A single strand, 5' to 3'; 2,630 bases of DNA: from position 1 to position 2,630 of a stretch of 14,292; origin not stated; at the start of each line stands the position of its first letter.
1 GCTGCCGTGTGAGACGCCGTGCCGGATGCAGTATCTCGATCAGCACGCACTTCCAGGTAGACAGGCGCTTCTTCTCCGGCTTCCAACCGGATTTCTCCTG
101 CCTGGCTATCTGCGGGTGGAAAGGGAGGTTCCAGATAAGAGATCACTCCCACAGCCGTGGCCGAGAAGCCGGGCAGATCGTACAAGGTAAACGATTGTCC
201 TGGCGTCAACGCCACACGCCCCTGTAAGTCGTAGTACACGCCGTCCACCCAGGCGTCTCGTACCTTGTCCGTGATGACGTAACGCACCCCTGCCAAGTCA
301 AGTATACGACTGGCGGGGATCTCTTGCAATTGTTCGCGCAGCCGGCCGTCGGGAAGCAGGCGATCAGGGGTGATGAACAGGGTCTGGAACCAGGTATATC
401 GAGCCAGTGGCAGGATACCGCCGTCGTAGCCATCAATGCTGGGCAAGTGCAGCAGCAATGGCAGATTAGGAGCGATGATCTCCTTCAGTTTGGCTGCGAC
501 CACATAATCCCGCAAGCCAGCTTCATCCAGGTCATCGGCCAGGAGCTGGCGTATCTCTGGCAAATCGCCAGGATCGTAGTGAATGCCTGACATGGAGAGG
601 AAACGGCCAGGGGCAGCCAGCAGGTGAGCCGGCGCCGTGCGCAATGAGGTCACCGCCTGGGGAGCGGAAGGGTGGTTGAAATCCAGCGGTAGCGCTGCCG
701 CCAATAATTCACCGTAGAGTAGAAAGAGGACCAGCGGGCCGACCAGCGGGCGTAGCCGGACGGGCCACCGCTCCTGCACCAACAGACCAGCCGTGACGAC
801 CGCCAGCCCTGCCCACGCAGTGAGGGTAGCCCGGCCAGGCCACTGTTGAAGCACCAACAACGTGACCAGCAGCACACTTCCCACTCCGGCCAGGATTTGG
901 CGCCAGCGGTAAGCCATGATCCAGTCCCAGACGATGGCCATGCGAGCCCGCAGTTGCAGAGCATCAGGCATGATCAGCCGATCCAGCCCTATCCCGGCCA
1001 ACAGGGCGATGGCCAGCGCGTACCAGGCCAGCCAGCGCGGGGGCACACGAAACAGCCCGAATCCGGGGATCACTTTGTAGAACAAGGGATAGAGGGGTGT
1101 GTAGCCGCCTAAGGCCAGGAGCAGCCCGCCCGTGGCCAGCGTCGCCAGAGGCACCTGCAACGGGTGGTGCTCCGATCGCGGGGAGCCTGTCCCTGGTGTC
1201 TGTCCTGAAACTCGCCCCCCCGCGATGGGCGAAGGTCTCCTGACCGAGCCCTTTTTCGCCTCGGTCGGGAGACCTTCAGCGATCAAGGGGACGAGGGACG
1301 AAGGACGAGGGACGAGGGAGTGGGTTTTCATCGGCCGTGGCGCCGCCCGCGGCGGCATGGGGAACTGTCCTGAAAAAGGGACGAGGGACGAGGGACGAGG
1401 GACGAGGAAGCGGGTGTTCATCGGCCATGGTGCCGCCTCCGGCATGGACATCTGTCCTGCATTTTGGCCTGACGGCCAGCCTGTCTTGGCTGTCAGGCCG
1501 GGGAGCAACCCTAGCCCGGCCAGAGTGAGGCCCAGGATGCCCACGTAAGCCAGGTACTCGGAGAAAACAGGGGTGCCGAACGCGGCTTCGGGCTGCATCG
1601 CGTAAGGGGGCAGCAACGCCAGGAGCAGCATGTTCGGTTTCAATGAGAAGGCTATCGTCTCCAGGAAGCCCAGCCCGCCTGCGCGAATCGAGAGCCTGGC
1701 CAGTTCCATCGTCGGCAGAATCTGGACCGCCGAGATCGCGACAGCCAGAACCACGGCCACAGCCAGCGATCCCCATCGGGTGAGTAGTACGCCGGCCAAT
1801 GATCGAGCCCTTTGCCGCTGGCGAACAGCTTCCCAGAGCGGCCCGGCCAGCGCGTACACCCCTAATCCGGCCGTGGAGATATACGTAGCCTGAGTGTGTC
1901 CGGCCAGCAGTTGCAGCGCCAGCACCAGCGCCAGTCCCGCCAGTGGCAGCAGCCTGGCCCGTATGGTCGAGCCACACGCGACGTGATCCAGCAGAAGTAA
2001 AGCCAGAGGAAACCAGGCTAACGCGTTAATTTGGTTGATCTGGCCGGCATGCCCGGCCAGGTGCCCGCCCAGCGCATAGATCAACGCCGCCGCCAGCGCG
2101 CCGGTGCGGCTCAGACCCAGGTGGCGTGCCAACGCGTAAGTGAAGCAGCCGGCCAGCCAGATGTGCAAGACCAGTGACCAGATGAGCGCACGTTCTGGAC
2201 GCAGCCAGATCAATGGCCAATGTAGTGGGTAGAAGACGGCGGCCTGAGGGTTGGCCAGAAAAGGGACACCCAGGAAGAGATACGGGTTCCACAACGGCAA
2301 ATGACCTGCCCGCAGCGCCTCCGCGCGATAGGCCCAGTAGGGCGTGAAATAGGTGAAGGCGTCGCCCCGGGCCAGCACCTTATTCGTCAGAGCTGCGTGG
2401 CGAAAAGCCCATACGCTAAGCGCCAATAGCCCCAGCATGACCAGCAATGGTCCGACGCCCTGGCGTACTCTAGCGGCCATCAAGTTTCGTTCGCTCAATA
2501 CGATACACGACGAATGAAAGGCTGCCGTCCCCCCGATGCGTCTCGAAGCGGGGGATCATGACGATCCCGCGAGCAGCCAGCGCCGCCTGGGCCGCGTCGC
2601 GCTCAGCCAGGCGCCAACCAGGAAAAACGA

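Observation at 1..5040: Three-gene membrane glycosylation module with two different GT-C transferases behind one polyprenyl-phosphate sugar synthase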

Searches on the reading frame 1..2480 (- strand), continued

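Call 24: find_encoding_contigs(protein=P0031, flank=8000, max_places=2)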
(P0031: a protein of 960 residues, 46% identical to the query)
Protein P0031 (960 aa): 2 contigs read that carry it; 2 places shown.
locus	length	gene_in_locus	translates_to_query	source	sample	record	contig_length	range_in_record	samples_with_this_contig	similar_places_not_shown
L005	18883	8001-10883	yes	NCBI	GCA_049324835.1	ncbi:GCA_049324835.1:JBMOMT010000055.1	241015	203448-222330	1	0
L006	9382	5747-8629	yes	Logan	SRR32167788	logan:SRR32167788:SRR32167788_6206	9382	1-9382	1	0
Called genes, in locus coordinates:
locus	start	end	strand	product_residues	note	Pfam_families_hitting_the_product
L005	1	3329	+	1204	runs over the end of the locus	PF00072:Response_reg, PF01590:GAF, PF13185:GAF_2, PF08447:PAS_3, PF00989:PAS, PF08447:PAS_3, PF08448:PAS_4, PF13426:PAS_9, +11 more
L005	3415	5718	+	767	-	PF00270:DEAD, PF04851:ResIII, PF00271:Helicase_C, PF22982:WHD_HRQ1, PF09369:MZB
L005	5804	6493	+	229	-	PF00535:Glycos_transf_2, PF10111:Glyco_tranf_2_2 (weak), PF13641:Glyco_tranf_2_3 (weak)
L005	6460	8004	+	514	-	PF26314:MptA_B_family (weak), PF13231:PMT_2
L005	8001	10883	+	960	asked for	PF09586:YfhO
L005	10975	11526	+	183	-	-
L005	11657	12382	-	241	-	PF14014:DUF4230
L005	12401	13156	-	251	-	PF14014:DUF4230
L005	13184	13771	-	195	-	PF11209:LmeA (faint)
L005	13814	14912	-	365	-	PF03462:PCRF, PF00472:RF-1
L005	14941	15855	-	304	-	PF02881:SRP54_N, PF13245:AAA_19 (weak), PF13604:AAA_30, PF00448:SRP54, PF13401:AAA_22 (weak)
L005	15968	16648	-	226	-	PF00753:Lactamase_B, PF13483:Lactamase_B_3, PF12706:Lactamase_B_2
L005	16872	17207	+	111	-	PF01740:STAS, PF13466:STAS_2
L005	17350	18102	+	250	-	PF13581:HATPase_c_2, PF02518:HATPase_c, PF01740:STAS, PF13466:STAS_2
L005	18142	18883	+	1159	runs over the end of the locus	PF01590:GAF, PF13185:GAF_2, PF13492:GAF_3, PF01590:GAF, PF13185:GAF_2, PF13492:GAF_3 (weak), PF01590:GAF, PF07228:SpoIIE, +1 more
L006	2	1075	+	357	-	?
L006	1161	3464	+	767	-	PF00270:DEAD, PF04851:ResIII, PF00271:Helicase_C, PF22982:WHD_HRQ1, PF09369:MZB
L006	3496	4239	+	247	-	PF00535:Glycos_transf_2, PF10111:Glyco_tranf_2_2 (weak), PF13641:Glyco_tranf_2_3 (weak)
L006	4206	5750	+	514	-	PF26314:MptA_B_family (weak), PF13231:PMT_2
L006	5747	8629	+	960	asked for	PF09586:YfhO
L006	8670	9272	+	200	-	-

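Call 25: find_encoding_contigs(protein=P0047, flank=8000, max_places=2)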
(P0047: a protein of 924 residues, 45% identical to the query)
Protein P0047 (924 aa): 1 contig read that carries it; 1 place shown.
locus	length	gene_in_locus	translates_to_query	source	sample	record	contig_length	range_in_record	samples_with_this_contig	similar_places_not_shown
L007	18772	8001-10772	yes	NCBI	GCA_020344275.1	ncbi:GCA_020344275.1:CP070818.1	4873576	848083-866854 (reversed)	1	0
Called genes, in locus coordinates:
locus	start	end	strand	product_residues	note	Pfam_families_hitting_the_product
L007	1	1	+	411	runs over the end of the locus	PF13742:tRNA_anti_2, PF01336:tRNA_anti-codon, PF02601:Exonuc_VII_L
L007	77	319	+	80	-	PF02609:Exonuc_VII_S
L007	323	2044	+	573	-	-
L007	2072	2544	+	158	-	-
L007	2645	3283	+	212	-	PF00174:Oxidored_molyb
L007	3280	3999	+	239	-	PF14522:Cytochrome_C7 (faint)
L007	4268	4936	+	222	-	PF02586:SRAP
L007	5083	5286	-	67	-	-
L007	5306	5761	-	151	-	PF01741:MscL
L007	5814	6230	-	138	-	PF14520:HHH_5 (faint)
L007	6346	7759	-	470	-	PF01590:GAF (weak), PF13185:GAF_2 (weak), PF00989:PAS (weak), PF00512:HisKA, PF02518:HATPase_c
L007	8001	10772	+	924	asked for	PF09586:YfhO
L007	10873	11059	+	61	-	PF01614:IclR_C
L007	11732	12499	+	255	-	PF12802:MarR_2 (faint), PF08279:HTH_11 (faint), PF09339:HTH_IclR, PF01614:IclR_C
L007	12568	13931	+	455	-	PF00171:Aldedh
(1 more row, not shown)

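Call 28: search_solved_structures(query=A1, max_evalue=10, show_alignments=2)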
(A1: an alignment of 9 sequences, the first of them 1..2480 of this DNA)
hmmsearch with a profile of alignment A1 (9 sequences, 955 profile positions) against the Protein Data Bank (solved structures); distinct sequences matched with E-value up to 10: 1.
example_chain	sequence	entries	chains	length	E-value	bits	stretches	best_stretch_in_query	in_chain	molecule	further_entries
7ekd_A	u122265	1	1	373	0.036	15.2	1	357-392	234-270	Gibberellin 3-beta-dioxygenase 2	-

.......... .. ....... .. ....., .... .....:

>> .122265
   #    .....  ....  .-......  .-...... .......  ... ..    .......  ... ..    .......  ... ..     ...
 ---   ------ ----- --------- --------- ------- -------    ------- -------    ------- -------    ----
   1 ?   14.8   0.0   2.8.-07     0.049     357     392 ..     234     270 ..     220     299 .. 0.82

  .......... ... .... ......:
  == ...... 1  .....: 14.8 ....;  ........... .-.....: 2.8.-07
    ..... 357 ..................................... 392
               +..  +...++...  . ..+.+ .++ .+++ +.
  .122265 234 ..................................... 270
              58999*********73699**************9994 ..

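Call 29: find_related_loci(query=A1, collection=genome_contigs, flank=8000)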
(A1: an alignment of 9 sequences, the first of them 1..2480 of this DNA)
Query A1 (826 aa) in genome_contigs; peptide patterns used: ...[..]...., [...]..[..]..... (x = any residue, [..] = any of these).
599 stretches matched a pattern (row limit reached: there are more); 581 encode a relative of the query (tblastn E <= 1e-3); the best 80 are kept; 80 distinct loci.
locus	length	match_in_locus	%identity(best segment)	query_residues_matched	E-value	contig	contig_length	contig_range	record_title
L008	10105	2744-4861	43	32-780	5e-140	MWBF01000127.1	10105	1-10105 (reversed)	MAG: Chloroflexi bacterium ADurb.Bin325 BWY52_contig000127, whole genome shotgun sequence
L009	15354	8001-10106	49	26-784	4e-81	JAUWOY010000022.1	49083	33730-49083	MAG: Chloroflexota bacterium isolate CSMAG_2462 CSMAG_2462_k141_1489908_length_49083_cov_17.9924, whole genome shotgun s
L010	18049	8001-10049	51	31-784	1e-80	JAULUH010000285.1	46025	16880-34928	MAG: Anaerolineae bacterium isolate P_ANAE NODE_909_length_46025_cov_2.091703, whole genome shotgun sequence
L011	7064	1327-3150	53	21-780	1e-80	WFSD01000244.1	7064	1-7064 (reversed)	MAG: Anaerolineae bacterium isolate S016_19 k151_389826, whole genome shotgun sequence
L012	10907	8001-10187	46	13-820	3e-79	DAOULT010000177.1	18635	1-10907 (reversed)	MAG TPA_asm: Anaerolineae bacterium isolate W31_52 k127_106010, whole genome shotgun sequence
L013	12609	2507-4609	47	1-784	3e-79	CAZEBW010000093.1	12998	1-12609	MAG TPA_asm: uncultured Anaerolineae bacterium isolate binchicken_co17_112 genome assembly, contig: NODE_10841_length_12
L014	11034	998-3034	49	1-784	2e-79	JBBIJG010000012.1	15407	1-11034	MAG: Caldilineae bacterium isolate BR1F70218_bin_157 NODE_963_length_15407_cov_3.451798, whole genome shotgun sequence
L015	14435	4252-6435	47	9-826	1e-78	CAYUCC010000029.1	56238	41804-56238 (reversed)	MAG TPA_asm: uncultured Anaerolineae bacterium isolate SRP173033_co1_350 genome assembly, contig: NODE_729_length_56238_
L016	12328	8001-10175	44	26-784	1e-77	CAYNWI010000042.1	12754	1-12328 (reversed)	MAG TPA_asm: uncultured Anaerolineae bacterium isolate binchicken_co196_404 genome assembly, contig: NODE_6380_length_12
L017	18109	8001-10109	46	12-821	1e-77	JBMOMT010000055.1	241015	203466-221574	MAG: Chloroflexota bacterium isolate Betzabe_MAG057 MAG057_55, whole genome shotgun sequence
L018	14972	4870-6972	47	31-812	5e-77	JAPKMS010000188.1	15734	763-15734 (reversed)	MAG: Anaerolineae bacterium isolate MO66 k75_230227, whole genome shotgun sequence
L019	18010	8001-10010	49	31-783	4e-77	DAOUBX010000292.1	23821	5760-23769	MAG TPA_asm: Anaerolineales bacterium isolate H71_756 k91_230582, whole genome shotgun sequence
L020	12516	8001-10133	43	12-820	1e-76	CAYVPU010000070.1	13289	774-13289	MAG TPA_asm: uncultured Anaerolineae bacterium isolate binchicken_co97_394 genome assembly, contig: NODE_18621_length_13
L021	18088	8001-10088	46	31-821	4e-76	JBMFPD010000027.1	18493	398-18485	MAG: Anaerolineae bacterium isolate KM4338-54 NODE_27_length_18493_cov_3.129073, whole genome shotgun sequence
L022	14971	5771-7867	44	32-821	1e-74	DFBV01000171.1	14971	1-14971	MAG TPA_asm: Anaerolineales bacterium UBA3071 UBA3071_contig_1875, whole genome shotgun sequence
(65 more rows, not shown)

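Call 54: predict_structure(alignment_id=A4)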
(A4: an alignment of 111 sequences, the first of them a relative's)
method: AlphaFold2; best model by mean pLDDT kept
length: 962 residues; sequences in the alignment: 111
mean_pLDDT: 93.4   pTM: 0.91
mean pLDDT of the five models: 93.4, 93.0, 91.6, 91.4, 90.9
residues with pLDDT >= 90: 799; 70-90: 149; 50-70: 11; < 50: 3
segments of 3 or more residues with pLDDT < 50: none
pLDDT, mean of each block of 10 residues (from residue 1): 75 96 96 94 94 94 92 89 96 96 98 98 97 97 92 98 96 95 98 94 97 94 94 97 98 94 83 92 96 91 90 97 92 94 97 95 89 91 98 90 79 88 90 92 94 93 82 93 96 94 92 94 90 91 94 94 92 88 78 91 83 91 96 91 95 96 95 97 96 97 98 94 93 97 97 97 98 96 93 94 94 97 95 97 96 95 95 97 96 98 97 98 96 98 96 81 44
secondary structure, 60 per line:
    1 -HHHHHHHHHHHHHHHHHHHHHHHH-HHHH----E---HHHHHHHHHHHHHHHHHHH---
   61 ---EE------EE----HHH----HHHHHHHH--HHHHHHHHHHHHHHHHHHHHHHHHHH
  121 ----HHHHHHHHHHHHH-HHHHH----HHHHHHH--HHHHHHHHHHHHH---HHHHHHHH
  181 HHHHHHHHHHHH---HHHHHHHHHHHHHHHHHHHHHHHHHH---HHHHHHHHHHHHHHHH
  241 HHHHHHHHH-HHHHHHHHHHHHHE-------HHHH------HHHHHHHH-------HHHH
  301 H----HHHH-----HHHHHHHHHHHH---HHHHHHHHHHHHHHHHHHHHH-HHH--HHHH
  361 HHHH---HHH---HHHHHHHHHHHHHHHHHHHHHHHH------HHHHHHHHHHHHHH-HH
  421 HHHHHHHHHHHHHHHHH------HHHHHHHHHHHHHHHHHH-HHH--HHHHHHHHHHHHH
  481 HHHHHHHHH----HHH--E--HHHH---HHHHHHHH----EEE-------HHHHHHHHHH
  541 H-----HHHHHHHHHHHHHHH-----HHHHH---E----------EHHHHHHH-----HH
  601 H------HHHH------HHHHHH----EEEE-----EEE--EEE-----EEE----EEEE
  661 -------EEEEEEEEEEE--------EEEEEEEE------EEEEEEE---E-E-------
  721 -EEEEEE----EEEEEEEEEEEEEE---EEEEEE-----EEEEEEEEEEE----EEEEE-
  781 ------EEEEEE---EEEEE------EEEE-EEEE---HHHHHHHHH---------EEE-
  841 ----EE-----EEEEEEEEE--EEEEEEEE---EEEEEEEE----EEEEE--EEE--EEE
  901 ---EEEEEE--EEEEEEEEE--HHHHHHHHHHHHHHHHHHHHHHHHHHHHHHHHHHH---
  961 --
elements in order (helices of 4 or more, strands of 3 or more residues): H2-25 H27-30 H39-57 H85-92 H95-120 H125-137 H139-143 H148-154 H157-169 H173-192 H196-221 H225-249 H251-263 H272-275 H282-289 H297-301 H306-309 H315-326 H330-350 H357-364 H374-397 H404-417 H419-437 H444-461 H468-489 H502-505 H509-516 E521-523 H531-541 H547-561 H567-571 H587-593 H608-611 H618-623 E628-631 E637-639 E642-644 E650-652 E657-660 E668-678 E687-694 E701-707 E722-727 E732-745 E749-754 E760-770 E775-779 E787-792 E796-800 E807-810 E812-815 H819-827 E837-839 E852-860 E863-870 E874-881 E886-890 E893-895 E898-900 E904-909 E912-920 H923-957

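Call 59: search_protein_families(library=pfam, proteins=[L001:13110-13694:+, L004:10923-11510:+, L005:10975-11526:+], max_evalue=1)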
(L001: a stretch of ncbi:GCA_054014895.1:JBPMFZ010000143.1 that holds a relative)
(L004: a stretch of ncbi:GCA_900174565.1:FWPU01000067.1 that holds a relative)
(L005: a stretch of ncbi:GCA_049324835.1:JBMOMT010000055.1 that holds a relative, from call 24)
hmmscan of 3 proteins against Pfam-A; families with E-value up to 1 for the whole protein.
L001:13110-13694:+ (194 aa): 3 families
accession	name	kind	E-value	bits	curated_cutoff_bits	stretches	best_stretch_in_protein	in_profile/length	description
PF19803.4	DUF6286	-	0.014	16.3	35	1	63-147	5-81/108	Family of unknown function (DUF6286)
PF06213.17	CobT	-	0.019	15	26.1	0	145-174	153-182/276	Cobalamin biosynthesis protein CobT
PF20258.4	tRNA_Me_trans_C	-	0.55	11.1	20.6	1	104-157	5-58/77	Aminomethyltransferase beta-barrel domain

L004:10923-11510:+ (195 aa): 0 families

L005:10975-11526:+ (183 aa): 2 families
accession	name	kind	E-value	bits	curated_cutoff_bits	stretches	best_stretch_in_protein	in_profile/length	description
PF03780.18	Asp23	-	0.051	14.4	28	1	121-170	49-101/108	Asp23 family, cell envelope-related function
PF03631.20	Virul_fac_BrkB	-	0.27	11.3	33.7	1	7-76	115-183/259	Virulence factor BrkB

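Call 74: search_protein_families(library=ncbifam, proteins=[P0001, P0012, P0057], max_evalue=1)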
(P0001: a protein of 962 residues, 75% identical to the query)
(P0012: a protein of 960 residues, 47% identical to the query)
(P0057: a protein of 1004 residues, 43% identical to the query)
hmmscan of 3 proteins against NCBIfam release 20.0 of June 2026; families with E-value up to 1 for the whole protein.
P0001 (962 aa): 6 families
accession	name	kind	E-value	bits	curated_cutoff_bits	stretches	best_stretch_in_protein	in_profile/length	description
NF047590.1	GlcsyltransPgfM2Strep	equivalog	0.0045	15.2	1500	1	882-941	816-875/884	glycosyltransferase PgfM2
NF047589.1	GlcsyltransPgfM1Strep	equivalog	0.0087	14.1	1400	1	884-941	892-949/955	glycosyltransferase PgfM1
NF006695.0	PRK09243.1-2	equivalog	0.052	12.2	469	1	524-553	256-285/480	nicotinate phosphoribosyltransferase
NF009131.0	PRK12484.1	equivalog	0.057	12.1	330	1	524-552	253-281/455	nicotinate phosphoribosyltransferase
NF006694.0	PRK09243.1-1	equivalog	0.11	11.1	663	1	523-553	254-284/485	nicotinate phosphoribosyltransferase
TIGR01513.1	NAPRTase_put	equivalog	0.19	10.6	297.4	1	523-552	248-277/452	nicotinate phosphoribosyltransferase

P0012 (960 aa): 2 families
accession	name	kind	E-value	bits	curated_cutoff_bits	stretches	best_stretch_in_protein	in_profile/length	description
NF047590.1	GlcsyltransPgfM2Strep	equivalog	2.4e-08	32.6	1500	1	872-936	809-873/884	glycosyltransferase PgfM2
NF047589.1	GlcsyltransPgfM1Strep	equivalog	0.00044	18.4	1400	1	878-937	889-948/955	glycosyltransferase PgfM1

P0057 (1004 aa): 3 families
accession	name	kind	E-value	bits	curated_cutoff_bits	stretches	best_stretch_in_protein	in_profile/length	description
NF047590.1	GlcsyltransPgfM2Strep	equivalog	0.002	16.4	1500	1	933-987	816-870/884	glycosyltransferase PgfM2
NF047589.1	GlcsyltransPgfM1Strep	equivalog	0.033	12.2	1400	1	928-993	884-950/955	glycosyltransferase PgfM1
NF045522.1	MXAN_2561_fam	equivalog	0.13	11.7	150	1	373-420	252-299/304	MXAN_2561 family MXYO-CTERM-anchored protein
